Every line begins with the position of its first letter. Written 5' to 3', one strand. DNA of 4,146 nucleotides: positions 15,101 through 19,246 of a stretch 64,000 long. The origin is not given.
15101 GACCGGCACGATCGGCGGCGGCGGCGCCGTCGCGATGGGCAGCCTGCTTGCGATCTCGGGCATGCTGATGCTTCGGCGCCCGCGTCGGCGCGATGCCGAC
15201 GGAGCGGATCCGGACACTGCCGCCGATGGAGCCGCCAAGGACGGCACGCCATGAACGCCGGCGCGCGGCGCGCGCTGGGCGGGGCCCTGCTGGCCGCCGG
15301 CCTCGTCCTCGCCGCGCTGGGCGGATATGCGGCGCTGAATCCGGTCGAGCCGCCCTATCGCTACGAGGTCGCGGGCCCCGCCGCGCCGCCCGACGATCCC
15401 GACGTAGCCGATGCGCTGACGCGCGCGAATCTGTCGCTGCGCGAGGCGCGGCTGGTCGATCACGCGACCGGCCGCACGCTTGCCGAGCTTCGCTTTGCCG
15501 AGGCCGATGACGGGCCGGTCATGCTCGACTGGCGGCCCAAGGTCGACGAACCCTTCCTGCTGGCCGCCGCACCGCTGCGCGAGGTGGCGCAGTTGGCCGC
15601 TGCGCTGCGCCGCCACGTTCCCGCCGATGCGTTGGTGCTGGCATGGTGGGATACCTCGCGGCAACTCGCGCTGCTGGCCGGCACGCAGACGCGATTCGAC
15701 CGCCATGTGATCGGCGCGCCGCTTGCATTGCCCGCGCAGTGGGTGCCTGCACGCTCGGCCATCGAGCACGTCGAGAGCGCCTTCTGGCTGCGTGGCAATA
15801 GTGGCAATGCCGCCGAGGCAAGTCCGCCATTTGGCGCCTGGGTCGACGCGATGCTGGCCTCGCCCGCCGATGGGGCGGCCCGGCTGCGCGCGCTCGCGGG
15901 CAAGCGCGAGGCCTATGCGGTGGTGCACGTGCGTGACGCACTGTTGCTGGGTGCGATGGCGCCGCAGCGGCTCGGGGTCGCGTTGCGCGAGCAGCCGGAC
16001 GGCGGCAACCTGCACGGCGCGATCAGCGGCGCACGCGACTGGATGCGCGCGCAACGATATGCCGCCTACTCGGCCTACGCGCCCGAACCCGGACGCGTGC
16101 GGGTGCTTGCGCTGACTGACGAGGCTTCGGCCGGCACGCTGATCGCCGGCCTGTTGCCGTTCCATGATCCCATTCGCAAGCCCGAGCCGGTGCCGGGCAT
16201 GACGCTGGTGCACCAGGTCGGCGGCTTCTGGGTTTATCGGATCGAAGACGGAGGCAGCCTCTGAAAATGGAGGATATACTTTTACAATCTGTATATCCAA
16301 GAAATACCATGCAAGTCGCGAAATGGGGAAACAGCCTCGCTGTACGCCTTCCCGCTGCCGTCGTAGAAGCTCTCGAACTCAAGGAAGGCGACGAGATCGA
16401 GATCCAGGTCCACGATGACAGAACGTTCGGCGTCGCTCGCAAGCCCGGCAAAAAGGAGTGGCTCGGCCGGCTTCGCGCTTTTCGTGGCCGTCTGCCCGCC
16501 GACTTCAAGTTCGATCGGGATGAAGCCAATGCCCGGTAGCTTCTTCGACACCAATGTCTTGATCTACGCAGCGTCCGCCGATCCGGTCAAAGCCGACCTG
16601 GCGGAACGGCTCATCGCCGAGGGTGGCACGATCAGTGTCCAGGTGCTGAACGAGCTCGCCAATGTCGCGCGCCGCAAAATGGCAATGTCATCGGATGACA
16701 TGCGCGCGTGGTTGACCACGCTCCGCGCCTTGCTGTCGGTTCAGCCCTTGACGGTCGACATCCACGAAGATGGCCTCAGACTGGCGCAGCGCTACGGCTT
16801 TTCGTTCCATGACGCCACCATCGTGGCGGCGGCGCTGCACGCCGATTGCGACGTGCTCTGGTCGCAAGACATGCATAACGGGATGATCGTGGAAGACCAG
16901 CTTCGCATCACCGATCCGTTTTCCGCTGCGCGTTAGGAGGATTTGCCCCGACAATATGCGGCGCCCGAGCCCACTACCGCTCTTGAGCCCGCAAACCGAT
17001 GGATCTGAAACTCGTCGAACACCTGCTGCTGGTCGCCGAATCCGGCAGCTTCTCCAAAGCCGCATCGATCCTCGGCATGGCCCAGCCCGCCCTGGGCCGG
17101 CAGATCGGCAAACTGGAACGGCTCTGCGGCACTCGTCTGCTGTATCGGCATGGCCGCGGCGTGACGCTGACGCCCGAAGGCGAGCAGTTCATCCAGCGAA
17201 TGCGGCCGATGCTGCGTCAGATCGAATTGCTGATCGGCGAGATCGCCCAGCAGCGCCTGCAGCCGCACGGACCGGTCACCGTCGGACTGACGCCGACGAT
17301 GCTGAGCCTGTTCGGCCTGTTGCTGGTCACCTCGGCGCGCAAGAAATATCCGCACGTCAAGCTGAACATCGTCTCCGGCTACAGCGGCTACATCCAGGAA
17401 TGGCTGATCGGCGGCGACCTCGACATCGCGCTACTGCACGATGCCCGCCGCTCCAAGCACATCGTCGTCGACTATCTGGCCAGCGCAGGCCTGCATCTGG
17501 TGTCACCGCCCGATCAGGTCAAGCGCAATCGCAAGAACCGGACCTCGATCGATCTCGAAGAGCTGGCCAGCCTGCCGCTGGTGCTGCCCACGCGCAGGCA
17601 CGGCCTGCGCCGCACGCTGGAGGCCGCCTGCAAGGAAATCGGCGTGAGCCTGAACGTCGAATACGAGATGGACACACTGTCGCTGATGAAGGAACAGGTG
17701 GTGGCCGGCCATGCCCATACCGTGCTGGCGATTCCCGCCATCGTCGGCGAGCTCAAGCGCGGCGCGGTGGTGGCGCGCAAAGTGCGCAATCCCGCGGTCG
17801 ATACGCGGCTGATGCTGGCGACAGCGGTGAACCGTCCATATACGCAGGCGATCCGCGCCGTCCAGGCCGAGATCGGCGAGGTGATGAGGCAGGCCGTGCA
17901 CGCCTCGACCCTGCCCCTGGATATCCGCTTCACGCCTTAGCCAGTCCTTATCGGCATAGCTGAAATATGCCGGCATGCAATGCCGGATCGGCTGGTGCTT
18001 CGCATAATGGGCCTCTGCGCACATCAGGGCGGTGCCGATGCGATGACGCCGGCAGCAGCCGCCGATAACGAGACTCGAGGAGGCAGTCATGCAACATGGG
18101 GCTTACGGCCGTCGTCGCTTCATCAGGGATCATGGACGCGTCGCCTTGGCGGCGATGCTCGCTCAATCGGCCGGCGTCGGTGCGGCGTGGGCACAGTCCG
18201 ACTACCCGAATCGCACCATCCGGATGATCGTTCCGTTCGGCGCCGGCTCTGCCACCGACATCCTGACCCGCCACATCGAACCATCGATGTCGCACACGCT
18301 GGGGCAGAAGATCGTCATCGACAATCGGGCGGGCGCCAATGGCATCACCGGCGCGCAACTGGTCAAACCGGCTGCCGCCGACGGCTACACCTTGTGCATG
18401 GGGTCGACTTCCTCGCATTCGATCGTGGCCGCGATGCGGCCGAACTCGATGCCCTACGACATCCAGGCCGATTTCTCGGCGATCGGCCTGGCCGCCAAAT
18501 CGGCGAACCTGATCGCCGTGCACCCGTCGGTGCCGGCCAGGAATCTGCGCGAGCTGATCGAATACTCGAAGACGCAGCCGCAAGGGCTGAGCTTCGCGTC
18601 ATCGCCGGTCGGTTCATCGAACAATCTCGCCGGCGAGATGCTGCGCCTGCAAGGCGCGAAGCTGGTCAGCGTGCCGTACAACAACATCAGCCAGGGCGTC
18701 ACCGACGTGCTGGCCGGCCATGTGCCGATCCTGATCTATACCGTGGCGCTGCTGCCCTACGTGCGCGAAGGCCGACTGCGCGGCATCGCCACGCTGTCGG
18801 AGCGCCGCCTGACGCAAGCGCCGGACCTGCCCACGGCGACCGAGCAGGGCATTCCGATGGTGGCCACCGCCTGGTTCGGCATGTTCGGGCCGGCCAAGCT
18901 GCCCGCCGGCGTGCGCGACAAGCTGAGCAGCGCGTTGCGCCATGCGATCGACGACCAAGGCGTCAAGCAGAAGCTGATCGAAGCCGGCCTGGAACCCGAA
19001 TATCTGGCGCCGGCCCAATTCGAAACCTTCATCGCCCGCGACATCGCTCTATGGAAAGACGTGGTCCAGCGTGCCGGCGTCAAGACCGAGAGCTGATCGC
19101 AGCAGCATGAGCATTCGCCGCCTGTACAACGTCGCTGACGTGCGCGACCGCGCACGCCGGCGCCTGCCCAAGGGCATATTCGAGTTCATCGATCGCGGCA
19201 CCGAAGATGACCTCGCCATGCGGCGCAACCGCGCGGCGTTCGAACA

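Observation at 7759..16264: Oxidative-type hao locus in a heterotroph-style context, fused into one block with a private ccmI-ccmF-ccmH set and a MocR regulator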

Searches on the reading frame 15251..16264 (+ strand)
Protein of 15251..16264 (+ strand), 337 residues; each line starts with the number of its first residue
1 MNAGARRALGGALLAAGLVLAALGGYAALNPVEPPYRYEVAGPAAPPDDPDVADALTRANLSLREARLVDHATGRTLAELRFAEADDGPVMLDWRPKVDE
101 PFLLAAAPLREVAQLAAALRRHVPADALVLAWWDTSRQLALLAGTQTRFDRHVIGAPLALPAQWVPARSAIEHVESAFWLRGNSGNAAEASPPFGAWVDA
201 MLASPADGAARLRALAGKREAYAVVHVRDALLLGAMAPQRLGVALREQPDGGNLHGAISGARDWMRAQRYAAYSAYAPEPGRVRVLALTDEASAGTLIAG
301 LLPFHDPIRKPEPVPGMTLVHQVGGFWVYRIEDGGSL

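Call 3: search_protein_families(library=pfam, proteins=[window:15251-16264:+])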
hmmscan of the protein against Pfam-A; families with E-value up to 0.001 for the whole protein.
window:15251-16264:+ (337 aa): 0 families

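Call 4: search_protein_families(library=ncbifam, proteins=[window:15251-16264:+])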
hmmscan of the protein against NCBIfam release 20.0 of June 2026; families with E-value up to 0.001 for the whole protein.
window:15251-16264:+ (337 aa): 1 family
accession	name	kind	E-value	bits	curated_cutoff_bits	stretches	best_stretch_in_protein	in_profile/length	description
TIGR04392.1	haoB_nitrify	equivalog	1.6e-74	251.4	200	1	9-331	2-320/320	hydroxylamine oxidation protein HaoB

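Call 63: find_homologous_proteins(query=window:15251-16264:+, max_evalue=0.00001)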
Query window:15251-16264:+ (337 aa): 20 proteins with E <= 0.00001 among 8000 candidates.
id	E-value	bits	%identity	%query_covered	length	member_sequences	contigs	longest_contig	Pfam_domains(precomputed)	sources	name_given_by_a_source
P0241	2.0e-214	729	100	100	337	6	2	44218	PF27869.1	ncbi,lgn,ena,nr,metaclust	ncbi:MAG: hydroxylamine oxidation protein HaoB [Burkholderiales bacterium]|nr:hydroxylamine oxidatio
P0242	3.2e-190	650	90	93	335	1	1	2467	PF27869.1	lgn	-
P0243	5.8e-171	587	83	91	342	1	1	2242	PF27869.1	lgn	-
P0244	3.2e-146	505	73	91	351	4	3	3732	PF27869.1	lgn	-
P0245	4.3e-139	482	70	91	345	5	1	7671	PF27869.1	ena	-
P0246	6.5e-138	478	70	91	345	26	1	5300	PF27869.1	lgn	-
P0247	5.3e-137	475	70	89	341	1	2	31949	PF27869.1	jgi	-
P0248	1.8e-136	473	70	89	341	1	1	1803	PF27869.1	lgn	-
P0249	1.5e-135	470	70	89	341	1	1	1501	PF27869.1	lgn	-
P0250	1.0e-109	385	57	98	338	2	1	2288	PF27869.1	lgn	-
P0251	1.5e-107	378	56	90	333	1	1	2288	PF27869.1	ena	-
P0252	4.7e-104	367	54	99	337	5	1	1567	PF27869.1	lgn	-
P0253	1.2e-102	362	57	99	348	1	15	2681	PF27869.1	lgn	-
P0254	4.8e-86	307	47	99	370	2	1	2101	PF27869.1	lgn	-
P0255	2.3e-80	289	48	98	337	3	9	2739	PF27869.1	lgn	-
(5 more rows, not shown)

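Call 72: predict_structure(alignment_id=A1)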
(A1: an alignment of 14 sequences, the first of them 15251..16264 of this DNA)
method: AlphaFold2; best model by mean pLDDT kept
length: 337 residues; sequences in the alignment: 14
mean_pLDDT: 84.3   pTM: 0.80
mean pLDDT of the five models: 84.3, 83.0, 82.7, 81.7, 81.5
residues with pLDDT >= 90: 142; 70-90: 157; 50-70: 30; < 50: 8
segments of 3 or more residues with pLDDT < 50: 184-189
pLDDT, mean of each block of 10 residues (from residue 1): 70 81 72 87 89 92 93 92 88 84 78 93 92 91 88 68 83 85 50 82 95 91 93 87 83 71 89 83 87 93 81 90 93 67
secondary structure, 60 per line:
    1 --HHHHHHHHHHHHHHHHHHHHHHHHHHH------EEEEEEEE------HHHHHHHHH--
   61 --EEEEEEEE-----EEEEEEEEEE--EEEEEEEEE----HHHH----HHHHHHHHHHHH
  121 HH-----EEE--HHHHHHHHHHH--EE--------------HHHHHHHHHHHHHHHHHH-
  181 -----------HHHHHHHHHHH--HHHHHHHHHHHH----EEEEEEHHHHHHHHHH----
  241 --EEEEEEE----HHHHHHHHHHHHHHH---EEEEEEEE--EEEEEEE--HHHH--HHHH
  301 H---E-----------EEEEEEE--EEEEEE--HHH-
elements in order: H3-29 E36-43 H50-58 E63-70 E76-85 E88-96 H101-104 H109-122 E128-130 H133-143 H162-179 H192-202 H205-216 E221-226 H227-236 E243-249 H254-268 E272-279 E282-288 H291-294 H297-301 E317-323 E326-331
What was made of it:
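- On STT3/PglB/AglB oligosaccharyltransferase (for HaoB): One N-terminal helix only (call 72).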

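Call 75: fold_search(model_id=the predicted structure, library=pdb)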
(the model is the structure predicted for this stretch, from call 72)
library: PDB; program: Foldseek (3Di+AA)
matches with E <= 10: 740; with E <= 0.001: 7
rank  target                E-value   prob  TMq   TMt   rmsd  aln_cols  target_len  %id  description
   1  9n9j_I                3.6e-05  1.00  0.31  0.16  14.0       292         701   12  Structure of a GRP94 folding intermediate engaged with a CCDC134- and FKBP11-bound secretory translocon (released 2025-11-19)
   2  8b6l_I                2.3e-04  1.00  0.32  0.17  13.2       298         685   11  Subtomogram average of the human Sec61-TRAP-OSTA-translocon (released 2022-12-07)
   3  8age_A                2.9e-04  1.00  0.34  0.19  11.5       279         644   14  Structure of yeast oligosaccharylransferase complex with acceptor peptide bound (released 2022-12-07)
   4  6s7o_A                4.5e-04  1.00  0.32  0.18  11.9       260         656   12  Cryo-EM structure of human oligosaccharyltransferase complex OST-A (released 2019-12-18)
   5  7oci_F                5.0e-04  1.00  0.32  0.18   8.4       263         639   12  Cryo-EM structure of yeast Ost6p containing oligosaccharyltransferase complex (released 2022-02-16)
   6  8agc_A                5.7e-04  1.00  0.35  0.18  11.0       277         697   14  Structure of yeast oligosaccharylransferase complex with lipid-linked oligosaccharide and non-acceptor peptide bound (released 2022-12-07)
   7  6ezn_F                6.0e-04  1.00  0.34  0.19   9.2       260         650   13  Cryo-EM structure of the yeast oligosaccharyltransferase (OST) complex (released 2018-01-17)
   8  8pn9_A                1.8e-03  1.00  0.32  0.17  12.0       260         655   12  Structure of human oligosaccharyltransferase OST-A complex bound to NGI-1 (released 2024-05-08)
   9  6s7t_A                1.8e-03  0.99  0.31  0.16  12.9       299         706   12  Cryo-EM structure of human oligosaccharyltransferase complex OST-B (released 2019-12-18)
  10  3aag_B                1.8e-03  0.99  0.31  0.42  12.0       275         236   13  Crystal structure of C. jejuni pglb C-terminal domain (released 2009-12-08)
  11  6gxc_A                1.9e-03  0.98  0.31  0.17  11.2       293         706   13  Bacterial oligosaccharyltransferase PglB in complex with an inhibitory peptide and a reactive lipid-linked oligosaccha (released 2018-11-14)
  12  3vu0_C                1.7e-02  0.99  0.32  0.63   7.9       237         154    8  Crystal structure of the C-terminal globular domain of oligosaccharyltransferase (AfAglB-S2, AF_0040, O30195_ARCFU) fr (released 2013-01-23)
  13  3vu0_A                2.8e-02  0.99  0.32  0.64   8.0       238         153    8  Crystal structure of the C-terminal globular domain of oligosaccharyltransferase (AfAglB-S2, AF_0040, O30195_ARCFU) fr (released 2013-01-23)
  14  7zlg_A                5.7e-02  0.51  0.20  0.11  11.4       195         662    9  Cryo-EM structure of C-mannosyltransferase CeDPY19, in complex with acceptor peptide and bound to CMT2-Fab and anti-Fa (released 2023-01-11)
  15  6ftg_5                6.8e-02  0.72  0.28  0.16  10.4       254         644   11  Subtomogram average of OST-containing ribosome-translocon complexes from canine rough microsomal membranes (released 2018-03-21)
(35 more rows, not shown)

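Call 76: search_solved_structures(query=A1, max_evalue=10, show_alignments=5)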
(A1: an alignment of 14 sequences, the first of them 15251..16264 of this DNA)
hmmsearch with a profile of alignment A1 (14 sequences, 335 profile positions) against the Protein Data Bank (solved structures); distinct sequences matched with E-value up to 10: 3.
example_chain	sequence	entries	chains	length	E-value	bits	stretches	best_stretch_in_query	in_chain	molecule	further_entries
6ftj_5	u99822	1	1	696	1.8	10.9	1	119-151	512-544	Dolichyl-diphosphooligosaccharide--protein glycosyltransferase subunit STT3A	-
6ftg_5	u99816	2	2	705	1.8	10.9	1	119-151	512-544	Dolichyl-diphosphooligosaccharide--protein glycosyltransferase subunit STT3A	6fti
6s7o_A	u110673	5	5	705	1.8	10.9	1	119-151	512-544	Dolichyl-diphosphooligosaccharide--protein glycosyltransferase subunit STT3A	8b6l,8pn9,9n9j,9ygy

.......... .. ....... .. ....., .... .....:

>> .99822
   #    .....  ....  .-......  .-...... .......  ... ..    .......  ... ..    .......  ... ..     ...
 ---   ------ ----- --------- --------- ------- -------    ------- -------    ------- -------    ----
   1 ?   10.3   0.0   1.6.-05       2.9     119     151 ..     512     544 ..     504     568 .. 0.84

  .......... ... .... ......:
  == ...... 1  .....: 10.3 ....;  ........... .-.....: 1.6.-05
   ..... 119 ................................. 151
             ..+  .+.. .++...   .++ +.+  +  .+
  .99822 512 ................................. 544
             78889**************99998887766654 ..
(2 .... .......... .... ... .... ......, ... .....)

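Call 86: predict_structure(alignment_id=A2)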
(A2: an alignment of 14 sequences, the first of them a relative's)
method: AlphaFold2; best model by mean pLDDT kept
length: 346 residues; sequences in the alignment: 14
mean_pLDDT: 81.6   pTM: 0.80
mean pLDDT of the five models: 81.6, 81.2, 79.3, 73.9, 72.0
residues with pLDDT >= 90: 152; 70-90: 127; 50-70: 31; < 50: 36
segments of 3 or more residues with pLDDT < 50: 1-5, 7-27, 335-338, 343-346
pLDDT, mean of each block of 10 residues (from residue 1): 42 37 47 86 87 88 90 91 89 73 88 94 94 93 88 72 84 76 88 96 96 95 90 87 75 86 94 81 93 94 80 93 81 50 45
secondary structure, 60 per line:
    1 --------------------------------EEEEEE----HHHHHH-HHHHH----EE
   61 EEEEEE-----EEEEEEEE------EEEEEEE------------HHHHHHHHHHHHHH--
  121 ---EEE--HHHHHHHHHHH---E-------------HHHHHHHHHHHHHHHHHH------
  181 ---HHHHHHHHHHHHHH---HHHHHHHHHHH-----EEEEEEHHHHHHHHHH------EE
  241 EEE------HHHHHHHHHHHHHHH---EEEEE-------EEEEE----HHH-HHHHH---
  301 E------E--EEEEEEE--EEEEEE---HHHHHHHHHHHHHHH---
elements in order: E33-38 H43-48 H50-54 E59-66 E72-79 E86-92 H105-118 E124-126 H129-139 H157-174 H184-197 H201-211 E217-222 H223-232 E239-243 H250-264 E268-272 E280-284 H293-297 E311-317 E320-325 H329-343

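Call 88: fold_search(model_id=the predicted structure, library=pdb)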
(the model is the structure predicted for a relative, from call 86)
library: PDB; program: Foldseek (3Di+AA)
matches with E <= 10: 792; with E <= 0.001: 7
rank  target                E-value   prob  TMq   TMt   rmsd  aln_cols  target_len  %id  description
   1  3aag_B                4.6e-05  1.00  0.36  0.50   7.1       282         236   13  Crystal structure of C. jejuni pglb C-terminal domain (released 2009-12-08)
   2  9n9j_I                6.1e-05  1.00  0.30  0.16  13.7       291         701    9  Structure of a GRP94 folding intermediate engaged with a CCDC134- and FKBP11-bound secretory translocon (released 2025-11-19)
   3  6gxc_A                1.1e-04  1.00  0.30  0.16  10.7       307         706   11  Bacterial oligosaccharyltransferase PglB in complex with an inhibitory peptide and a reactive lipid-linked oligosaccha (released 2018-11-14)
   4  3aag_A                1.2e-04  1.00  0.37  0.46   6.2       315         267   11  Crystal structure of C. jejuni pglb C-terminal domain (released 2009-12-08)
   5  3rce_A                1.5e-04  1.00  0.30  0.17  11.3       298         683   13  Bacterial oligosaccharyltransferase PglB (released 2011-06-15)
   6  5ogl_A                3.7e-04  1.00  0.31  0.17  11.3       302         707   11  Structure of bacterial oligosaccharyltransferase PglB in complex with an acceptor peptide and an lipid-linked oligosac (released 2017-10-25)
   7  8age_A                5.3e-04  1.00  0.31  0.18   9.2       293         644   12  Structure of yeast oligosaccharylransferase complex with acceptor peptide bound (released 2022-12-07)
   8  3vu0_A                1.5e-03  1.00  0.31  0.64   8.4       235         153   10  Crystal structure of the C-terminal globular domain of oligosaccharyltransferase (AfAglB-S2, AF_0040, O30195_ARCFU) fr (released 2013-01-23)
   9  3vu0_C                1.5e-03  1.00  0.31  0.63   8.6       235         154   10  Crystal structure of the C-terminal globular domain of oligosaccharyltransferase (AfAglB-S2, AF_0040, O30195_ARCFU) fr (released 2013-01-23)
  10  8b6l_I                1.8e-03  1.00  0.33  0.18  12.0       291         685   11  Subtomogram average of the human Sec61-TRAP-OSTA-translocon (released 2022-12-07)
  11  6ezn_F                2.3e-03  0.99  0.30  0.17  12.5       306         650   10  Cryo-EM structure of the yeast oligosaccharyltransferase (OST) complex (released 2018-01-17)
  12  7oci_F                3.0e-03  1.00  0.33  0.19   8.7       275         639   13  Cryo-EM structure of yeast Ost6p containing oligosaccharyltransferase complex (released 2022-02-16)
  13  2zag_B                4.3e-03  0.97  0.31  0.23   9.5       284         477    9  Crystal structure of the SeMet-substituted soluble domain of STT3 from P. furiosus (released 2007-12-11)
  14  8agc_A                4.6e-03  0.99  0.31  0.17   9.4       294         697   12  Structure of yeast oligosaccharylransferase complex with lipid-linked oligosaccharide and non-acceptor peptide bound (released 2022-12-07)
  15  5log_A                6.5e-03  0.51  0.17  0.23  12.8       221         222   13  Crystal Structure of SafC from Myxococcus xanthus bound to SAM (released 2017-06-21)
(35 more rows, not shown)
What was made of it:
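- Closest known: C-terminal globular domain of oligosaccharyltransferases STT3/PglB/AglB. Same: WWD aligns to the WWDYG sequon-binding motif (calls 75, 76, 88).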

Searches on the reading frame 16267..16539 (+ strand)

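Call 3: search_protein_families(library=pfam, proteins=[window:16267-16539:+])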
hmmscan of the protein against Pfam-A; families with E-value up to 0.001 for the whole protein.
window:16267-16539:+ (90 aa): 1 family
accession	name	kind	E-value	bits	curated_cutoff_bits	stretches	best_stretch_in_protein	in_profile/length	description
PF04014.23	MazE_antitoxin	-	1.7e-14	53.9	24.7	1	17-53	1-37/48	Antidote-toxin recognition MazE, bacterial antitoxin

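Call 4: search_protein_families(library=ncbifam, proteins=[window:16267-16539:+])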
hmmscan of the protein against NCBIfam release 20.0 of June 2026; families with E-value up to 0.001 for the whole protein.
window:16267-16539:+ (90 aa): 4 families
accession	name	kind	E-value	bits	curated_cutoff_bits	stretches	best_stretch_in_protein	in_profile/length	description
NF007312.0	PRK09798.1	equivalog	4.6e-07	30.1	113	1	16-52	5-41/82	type II toxin-antitoxin system antitoxin MazE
TIGR02609.1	doc_partner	hypoth_equivalog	1.5e-06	28.4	55.9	1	17-50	3-36/74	putative addiction module antidote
NF008463.0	PRK11347.1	equivalog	0.00029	21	101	1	16-51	4-39/83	antitoxin ChpS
TIGR01439.1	lp_hng_hel_AbrB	domain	0.00066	19.3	28.3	1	28-51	12-36/44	transcriptional regulator, AbrB family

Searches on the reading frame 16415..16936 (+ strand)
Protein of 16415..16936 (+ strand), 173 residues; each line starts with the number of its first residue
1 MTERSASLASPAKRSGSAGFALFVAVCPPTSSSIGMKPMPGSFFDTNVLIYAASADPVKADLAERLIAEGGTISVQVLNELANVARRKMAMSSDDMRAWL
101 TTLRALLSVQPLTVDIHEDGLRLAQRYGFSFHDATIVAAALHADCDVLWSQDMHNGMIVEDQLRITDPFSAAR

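Call 3: search_protein_families(library=pfam, proteins=[window:16415-16936:+])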
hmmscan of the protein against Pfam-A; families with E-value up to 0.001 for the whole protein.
window:16415-16936:+ (173 aa): 1 family
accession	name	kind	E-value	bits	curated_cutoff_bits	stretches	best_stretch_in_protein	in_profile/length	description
PF01850.27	PIN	-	2.9e-12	47.7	23.6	1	43-152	2-111/120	PIN domain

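Call 4: search_protein_families(library=ncbifam, proteins=[window:16415-16936:+])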
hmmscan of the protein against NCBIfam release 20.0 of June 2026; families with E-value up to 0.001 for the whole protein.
window:16415-16936:+ (173 aa): 0 families

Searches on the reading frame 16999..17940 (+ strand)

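Call 61: search_protein_families(library=pfam, proteins=[window:16999-17940:+], max_evalue=0.00001)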
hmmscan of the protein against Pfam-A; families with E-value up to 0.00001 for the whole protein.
window:16999-17940:+ (313 aa): 2 families
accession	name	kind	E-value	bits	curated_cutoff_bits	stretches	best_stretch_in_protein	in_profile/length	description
PF03466.25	LysR_substrate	-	2e-31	109.4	28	1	88-296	3-208/209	LysR substrate binding domain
PF00126.33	HTH_1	-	5.9e-19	68.2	26.6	1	4-62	2-60/60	Bacterial regulatory helix-turn-helix protein, lysR family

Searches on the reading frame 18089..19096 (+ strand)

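Call 61: search_protein_families(library=pfam, proteins=[window:18089-19096:+], max_evalue=0.00001)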
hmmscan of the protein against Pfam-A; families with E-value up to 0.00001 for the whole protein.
window:18089-19096:+ (335 aa): 1 family
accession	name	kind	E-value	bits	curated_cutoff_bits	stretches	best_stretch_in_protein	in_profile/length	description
PF03401.19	TctC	-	4.2e-56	190.9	27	1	60-330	2-273/274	Tripartite tricarboxylate transporter family receptor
